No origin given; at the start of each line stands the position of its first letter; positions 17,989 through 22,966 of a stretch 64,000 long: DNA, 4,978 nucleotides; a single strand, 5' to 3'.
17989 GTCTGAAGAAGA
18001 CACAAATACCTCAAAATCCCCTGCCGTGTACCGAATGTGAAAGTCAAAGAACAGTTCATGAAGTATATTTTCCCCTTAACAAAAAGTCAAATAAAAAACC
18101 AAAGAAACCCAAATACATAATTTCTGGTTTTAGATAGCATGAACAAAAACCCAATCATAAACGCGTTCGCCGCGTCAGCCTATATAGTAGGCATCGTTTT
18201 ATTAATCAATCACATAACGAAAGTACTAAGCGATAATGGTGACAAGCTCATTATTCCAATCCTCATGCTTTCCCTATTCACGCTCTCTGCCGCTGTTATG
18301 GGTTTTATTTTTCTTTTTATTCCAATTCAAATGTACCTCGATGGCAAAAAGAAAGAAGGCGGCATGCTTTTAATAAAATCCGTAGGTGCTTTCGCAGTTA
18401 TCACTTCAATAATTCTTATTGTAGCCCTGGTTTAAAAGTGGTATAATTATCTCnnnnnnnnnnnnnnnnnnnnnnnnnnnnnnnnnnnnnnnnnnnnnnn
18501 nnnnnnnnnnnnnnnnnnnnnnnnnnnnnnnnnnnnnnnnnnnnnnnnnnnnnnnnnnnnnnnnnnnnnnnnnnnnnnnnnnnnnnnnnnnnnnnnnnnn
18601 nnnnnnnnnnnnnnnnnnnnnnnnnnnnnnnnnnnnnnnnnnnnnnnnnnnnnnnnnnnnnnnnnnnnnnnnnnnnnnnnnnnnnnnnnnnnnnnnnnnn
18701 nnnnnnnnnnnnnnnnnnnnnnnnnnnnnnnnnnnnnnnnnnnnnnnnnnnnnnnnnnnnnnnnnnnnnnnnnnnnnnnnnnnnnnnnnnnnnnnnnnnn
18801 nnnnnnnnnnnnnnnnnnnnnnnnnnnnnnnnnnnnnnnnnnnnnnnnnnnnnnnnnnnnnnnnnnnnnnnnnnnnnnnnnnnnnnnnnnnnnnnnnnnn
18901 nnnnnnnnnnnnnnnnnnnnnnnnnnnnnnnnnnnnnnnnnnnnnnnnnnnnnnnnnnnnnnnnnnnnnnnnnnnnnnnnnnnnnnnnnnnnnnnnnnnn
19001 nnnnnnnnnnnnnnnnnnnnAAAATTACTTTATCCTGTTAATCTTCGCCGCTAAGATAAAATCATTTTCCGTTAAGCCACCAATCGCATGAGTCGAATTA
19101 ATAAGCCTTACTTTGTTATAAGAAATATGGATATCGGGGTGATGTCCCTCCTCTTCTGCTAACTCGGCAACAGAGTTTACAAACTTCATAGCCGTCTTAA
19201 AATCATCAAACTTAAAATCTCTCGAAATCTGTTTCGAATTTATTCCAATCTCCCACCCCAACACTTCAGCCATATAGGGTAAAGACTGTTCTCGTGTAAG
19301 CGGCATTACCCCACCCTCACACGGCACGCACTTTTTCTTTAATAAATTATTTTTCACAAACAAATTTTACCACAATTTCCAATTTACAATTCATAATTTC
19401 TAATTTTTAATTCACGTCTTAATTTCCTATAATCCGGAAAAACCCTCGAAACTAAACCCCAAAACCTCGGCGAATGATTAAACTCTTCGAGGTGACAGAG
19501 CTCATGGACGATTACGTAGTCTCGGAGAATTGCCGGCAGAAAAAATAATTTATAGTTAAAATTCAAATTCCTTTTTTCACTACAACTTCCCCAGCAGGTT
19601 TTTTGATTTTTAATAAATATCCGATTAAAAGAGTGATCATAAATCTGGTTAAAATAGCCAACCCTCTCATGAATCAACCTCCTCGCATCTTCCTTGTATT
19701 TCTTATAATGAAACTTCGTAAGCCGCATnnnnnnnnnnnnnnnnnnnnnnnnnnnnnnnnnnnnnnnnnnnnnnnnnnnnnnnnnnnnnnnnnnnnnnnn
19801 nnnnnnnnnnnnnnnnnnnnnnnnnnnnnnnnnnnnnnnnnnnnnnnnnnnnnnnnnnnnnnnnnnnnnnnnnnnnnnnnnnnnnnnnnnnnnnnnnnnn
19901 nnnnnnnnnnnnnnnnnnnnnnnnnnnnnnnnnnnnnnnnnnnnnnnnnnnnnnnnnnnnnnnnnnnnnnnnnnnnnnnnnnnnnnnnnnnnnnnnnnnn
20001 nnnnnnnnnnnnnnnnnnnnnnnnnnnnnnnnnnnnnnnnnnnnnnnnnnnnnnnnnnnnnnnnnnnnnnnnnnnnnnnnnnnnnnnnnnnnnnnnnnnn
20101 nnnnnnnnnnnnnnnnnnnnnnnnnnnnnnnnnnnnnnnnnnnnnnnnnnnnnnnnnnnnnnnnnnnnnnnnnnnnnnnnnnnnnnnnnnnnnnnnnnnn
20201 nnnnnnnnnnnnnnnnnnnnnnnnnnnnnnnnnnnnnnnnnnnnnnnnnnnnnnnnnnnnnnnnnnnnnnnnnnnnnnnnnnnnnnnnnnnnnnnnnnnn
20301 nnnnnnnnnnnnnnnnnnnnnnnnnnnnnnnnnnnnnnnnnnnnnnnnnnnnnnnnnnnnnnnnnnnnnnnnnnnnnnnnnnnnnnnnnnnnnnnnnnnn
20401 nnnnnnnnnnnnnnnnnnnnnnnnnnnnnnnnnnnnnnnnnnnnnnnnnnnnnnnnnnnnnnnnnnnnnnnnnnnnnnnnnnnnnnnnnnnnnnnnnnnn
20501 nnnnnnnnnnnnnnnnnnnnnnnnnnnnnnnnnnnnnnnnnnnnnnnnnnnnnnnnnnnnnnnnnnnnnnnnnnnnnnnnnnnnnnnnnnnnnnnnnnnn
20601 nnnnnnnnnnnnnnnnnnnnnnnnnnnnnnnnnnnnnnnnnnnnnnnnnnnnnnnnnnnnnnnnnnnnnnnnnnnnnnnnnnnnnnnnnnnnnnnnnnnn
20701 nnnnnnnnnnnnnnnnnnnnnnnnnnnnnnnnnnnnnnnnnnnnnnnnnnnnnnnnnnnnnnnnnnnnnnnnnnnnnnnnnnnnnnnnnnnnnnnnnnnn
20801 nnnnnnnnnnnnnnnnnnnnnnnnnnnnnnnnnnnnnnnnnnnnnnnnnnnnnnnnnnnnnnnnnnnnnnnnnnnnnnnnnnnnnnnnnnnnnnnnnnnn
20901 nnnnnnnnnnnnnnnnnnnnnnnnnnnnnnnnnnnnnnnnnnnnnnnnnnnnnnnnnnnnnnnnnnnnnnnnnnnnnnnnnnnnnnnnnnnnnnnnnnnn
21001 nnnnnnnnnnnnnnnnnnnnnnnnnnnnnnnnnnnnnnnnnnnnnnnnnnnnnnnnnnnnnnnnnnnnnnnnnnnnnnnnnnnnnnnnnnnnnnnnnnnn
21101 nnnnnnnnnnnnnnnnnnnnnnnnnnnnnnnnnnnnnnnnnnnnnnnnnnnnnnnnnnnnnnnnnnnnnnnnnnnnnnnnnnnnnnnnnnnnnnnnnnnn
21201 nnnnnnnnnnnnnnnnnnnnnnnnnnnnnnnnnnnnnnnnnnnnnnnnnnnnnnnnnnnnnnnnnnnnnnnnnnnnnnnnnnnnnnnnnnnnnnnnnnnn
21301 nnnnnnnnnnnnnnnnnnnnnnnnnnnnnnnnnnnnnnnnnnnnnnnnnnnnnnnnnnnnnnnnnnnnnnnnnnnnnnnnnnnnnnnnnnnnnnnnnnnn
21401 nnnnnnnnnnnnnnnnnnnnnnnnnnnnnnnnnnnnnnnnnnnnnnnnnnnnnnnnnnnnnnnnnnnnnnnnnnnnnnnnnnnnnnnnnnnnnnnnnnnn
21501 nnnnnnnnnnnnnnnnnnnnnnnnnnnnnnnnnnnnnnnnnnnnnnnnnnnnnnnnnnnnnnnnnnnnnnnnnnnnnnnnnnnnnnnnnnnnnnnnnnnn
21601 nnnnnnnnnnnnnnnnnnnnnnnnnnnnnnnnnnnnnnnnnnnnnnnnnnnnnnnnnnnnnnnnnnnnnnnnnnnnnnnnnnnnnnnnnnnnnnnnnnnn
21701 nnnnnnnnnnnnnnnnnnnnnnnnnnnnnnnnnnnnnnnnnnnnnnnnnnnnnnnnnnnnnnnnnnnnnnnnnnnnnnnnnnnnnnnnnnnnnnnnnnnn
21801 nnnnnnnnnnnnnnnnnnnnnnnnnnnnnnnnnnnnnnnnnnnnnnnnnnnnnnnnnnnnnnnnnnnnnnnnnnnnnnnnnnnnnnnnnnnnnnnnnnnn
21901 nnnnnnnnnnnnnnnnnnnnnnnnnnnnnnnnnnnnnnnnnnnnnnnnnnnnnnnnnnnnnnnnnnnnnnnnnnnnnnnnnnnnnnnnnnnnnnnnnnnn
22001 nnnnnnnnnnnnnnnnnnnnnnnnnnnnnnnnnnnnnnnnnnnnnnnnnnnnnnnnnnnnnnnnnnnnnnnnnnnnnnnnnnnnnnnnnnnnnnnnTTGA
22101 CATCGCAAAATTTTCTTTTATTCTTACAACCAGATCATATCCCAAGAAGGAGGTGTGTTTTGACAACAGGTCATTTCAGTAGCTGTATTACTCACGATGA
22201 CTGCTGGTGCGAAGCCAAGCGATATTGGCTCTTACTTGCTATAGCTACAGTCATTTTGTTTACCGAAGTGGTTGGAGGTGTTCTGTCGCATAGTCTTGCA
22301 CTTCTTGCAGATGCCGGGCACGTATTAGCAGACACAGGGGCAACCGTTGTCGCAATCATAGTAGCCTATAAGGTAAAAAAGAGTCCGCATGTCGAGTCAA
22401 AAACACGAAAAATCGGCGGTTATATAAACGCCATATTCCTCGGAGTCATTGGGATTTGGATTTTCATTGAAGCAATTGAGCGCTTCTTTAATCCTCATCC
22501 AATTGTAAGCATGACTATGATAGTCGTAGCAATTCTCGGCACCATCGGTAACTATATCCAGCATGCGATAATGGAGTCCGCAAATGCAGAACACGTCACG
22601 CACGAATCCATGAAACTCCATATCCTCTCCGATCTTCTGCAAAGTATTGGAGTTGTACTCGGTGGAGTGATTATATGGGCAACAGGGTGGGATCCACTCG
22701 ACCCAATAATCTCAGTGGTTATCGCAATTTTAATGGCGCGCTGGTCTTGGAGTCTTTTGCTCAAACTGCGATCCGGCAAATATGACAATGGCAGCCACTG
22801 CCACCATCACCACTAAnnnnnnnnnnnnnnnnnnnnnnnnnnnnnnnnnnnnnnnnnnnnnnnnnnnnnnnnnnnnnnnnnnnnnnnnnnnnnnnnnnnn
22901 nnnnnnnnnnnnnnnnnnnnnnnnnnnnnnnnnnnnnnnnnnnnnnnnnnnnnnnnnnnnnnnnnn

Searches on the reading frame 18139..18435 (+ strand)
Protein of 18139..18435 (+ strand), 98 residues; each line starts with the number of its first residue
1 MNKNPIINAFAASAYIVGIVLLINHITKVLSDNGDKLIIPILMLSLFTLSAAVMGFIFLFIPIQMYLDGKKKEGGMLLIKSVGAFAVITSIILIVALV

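Call 44: search_protein_families(library=pfam, proteins=[window:18139-18435:+], max_evalue=0.05)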
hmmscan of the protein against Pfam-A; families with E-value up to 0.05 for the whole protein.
window:18139-18435:+ (98 aa): 3 families
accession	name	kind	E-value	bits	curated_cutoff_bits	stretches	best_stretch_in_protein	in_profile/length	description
PF20394.4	DUF6688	-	0.0055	16.8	26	1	4-54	110-157/248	DUF6688 N-terminal domain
PF24284.1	DUF7472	-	0.0098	16.5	27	0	50-91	15-58/65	Family of unknown function (DUF7472)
PF06570.16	DUF1129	-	0.025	14.6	29.1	1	2-95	75-165/207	Protein of unknown function (DUF1129)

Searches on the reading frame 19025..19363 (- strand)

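Call 42: search_protein_families(library=pfam, proteins=[window:19025-19363:-], max_evalue=0.0001)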
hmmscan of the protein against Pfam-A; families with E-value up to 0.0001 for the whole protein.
window:19025-19363:- (112 aa): 1 family
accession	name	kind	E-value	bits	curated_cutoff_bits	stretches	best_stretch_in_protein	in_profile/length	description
PF01329.24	Pterin_4a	-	1e-31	109.3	26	1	21-111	2-91/91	Pterin 4 alpha carbinolamine dehydratase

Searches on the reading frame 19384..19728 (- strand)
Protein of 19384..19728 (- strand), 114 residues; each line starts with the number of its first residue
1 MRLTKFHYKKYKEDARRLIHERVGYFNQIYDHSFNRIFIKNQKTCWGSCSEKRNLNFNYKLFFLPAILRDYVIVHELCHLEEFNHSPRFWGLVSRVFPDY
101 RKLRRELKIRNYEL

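Call 42: search_protein_families(library=pfam, proteins=[window:19384-19728:-], max_evalue=0.0001)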
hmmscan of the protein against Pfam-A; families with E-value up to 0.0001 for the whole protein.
window:19384-19728:- (114 aa): 1 family
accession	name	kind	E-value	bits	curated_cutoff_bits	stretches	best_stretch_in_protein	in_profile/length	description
PF01863.23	YgjP-like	-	3e-35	122.6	26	1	9-108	106-205/207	YgjP-like, metallopeptidase domain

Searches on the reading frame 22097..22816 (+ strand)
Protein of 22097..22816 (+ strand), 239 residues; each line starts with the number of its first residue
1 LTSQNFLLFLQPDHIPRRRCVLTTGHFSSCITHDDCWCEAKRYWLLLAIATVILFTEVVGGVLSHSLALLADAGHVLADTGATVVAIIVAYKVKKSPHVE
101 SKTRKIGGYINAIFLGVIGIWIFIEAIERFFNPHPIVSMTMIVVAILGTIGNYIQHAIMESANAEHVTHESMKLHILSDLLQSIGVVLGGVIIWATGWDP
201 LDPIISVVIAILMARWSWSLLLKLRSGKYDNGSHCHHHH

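Call 44: search_protein_families(library=pfam, proteins=[window:22097-22816:+], max_evalue=0.05)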
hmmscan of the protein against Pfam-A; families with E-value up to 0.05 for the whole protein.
window:22097-22816:+ (239 aa): 2 families
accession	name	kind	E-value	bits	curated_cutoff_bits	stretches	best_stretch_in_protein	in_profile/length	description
PF01545.26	Cation_efflux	-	7.6e-25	88.3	26.6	1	44-223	2-192/198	Cation efflux family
PF00999.27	Na_H_Exchanger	-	0.001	18.4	26.2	1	63-147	216-300/375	Sodium/hydrogen exchanger, transmembrane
